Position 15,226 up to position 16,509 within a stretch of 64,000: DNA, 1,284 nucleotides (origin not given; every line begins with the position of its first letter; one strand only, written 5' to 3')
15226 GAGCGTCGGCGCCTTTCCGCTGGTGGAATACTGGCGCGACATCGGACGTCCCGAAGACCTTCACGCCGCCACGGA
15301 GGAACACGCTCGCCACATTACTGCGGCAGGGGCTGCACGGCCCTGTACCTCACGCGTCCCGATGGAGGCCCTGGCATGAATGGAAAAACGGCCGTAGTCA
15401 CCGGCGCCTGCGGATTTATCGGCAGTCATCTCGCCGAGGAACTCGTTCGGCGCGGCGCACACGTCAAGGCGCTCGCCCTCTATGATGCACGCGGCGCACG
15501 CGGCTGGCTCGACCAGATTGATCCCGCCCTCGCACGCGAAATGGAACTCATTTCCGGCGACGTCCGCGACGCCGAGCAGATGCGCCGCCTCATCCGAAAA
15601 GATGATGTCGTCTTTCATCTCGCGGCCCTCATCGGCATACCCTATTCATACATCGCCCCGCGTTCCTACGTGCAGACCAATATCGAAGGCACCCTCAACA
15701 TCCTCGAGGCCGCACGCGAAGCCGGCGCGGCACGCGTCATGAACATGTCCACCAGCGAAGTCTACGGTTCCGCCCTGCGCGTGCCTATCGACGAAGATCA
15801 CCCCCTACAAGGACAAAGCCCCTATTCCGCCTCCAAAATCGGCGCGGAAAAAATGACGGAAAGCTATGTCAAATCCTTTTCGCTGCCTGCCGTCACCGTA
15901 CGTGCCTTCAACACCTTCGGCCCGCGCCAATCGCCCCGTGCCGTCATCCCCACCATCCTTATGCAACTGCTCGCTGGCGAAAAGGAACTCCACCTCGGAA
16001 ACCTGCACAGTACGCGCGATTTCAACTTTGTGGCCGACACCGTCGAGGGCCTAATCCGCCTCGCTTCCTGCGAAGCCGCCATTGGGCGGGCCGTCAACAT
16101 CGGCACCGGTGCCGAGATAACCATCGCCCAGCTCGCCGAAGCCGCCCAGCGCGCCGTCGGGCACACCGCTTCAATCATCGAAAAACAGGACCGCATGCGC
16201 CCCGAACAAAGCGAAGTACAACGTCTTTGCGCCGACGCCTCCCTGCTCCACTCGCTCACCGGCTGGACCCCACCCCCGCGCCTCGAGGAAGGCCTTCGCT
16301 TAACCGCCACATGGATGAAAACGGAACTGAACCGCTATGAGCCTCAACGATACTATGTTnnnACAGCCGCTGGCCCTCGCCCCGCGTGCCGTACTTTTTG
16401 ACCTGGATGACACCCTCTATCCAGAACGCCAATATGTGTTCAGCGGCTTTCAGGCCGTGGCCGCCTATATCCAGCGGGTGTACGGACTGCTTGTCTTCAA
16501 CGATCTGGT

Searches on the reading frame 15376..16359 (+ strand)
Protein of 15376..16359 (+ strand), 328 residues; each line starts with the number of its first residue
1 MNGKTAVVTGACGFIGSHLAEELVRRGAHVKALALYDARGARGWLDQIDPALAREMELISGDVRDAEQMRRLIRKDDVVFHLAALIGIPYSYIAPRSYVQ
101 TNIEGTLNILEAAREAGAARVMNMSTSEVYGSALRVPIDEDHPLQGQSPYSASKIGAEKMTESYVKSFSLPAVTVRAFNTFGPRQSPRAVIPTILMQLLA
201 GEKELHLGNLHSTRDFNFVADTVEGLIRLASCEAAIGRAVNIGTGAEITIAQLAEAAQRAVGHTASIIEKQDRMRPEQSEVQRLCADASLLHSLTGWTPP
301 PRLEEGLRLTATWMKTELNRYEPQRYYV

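Call 18: search_protein_families(library=pfam, proteins=[window:15376-16359:+], max_evalue=0.001)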
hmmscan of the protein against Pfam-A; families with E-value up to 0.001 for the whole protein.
window:15376-16359:+ (328 aa): 10 families
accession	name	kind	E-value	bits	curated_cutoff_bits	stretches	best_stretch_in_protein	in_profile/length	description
PF16363.11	GDP_Man_Dehyd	-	3.5e-70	237.5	27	1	8-308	2-330/332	GDP-mannose 4,6 dehydratase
PF01370.27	Epimerase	-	1.5e-53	182.1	20.9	1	7-243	2-240/240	NAD dependent epimerase/dehydratase family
PF01073.25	3Beta_HSD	-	4.8e-23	82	22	1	7-186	1-187/280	3-beta hydroxysteroid dehydrogenase/isomerase family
PF02719.21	Polysacc_synt_2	-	4.4e-19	69.2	20.2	1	7-266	2-252/293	Polysaccharide biosynthesis protein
PF07993.18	NAD_binding_4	-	1.5e-14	54.2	20.1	1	8-177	1-204/258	Male sterility protein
PF00106.31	adh_short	-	1.7e-11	44.4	26.6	1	4-75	1-70/195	short chain dehydrogenase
PF13460.12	NAD_binding_10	-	1.8e-10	41.4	27.2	1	10-134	1-106/184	NAD(P)H-binding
PF04321.23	RmlD_sub_bind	-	8.3e-10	38.6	27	1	7-168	4-143/287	RmlD substrate binding domain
PF05368.20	NmrA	-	4.4e-08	33.5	27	1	4-122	3-103/298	NmrA-like family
PF08659.16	KR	-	7.7e-05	23.1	22.6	1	5-75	2-74/180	KR domain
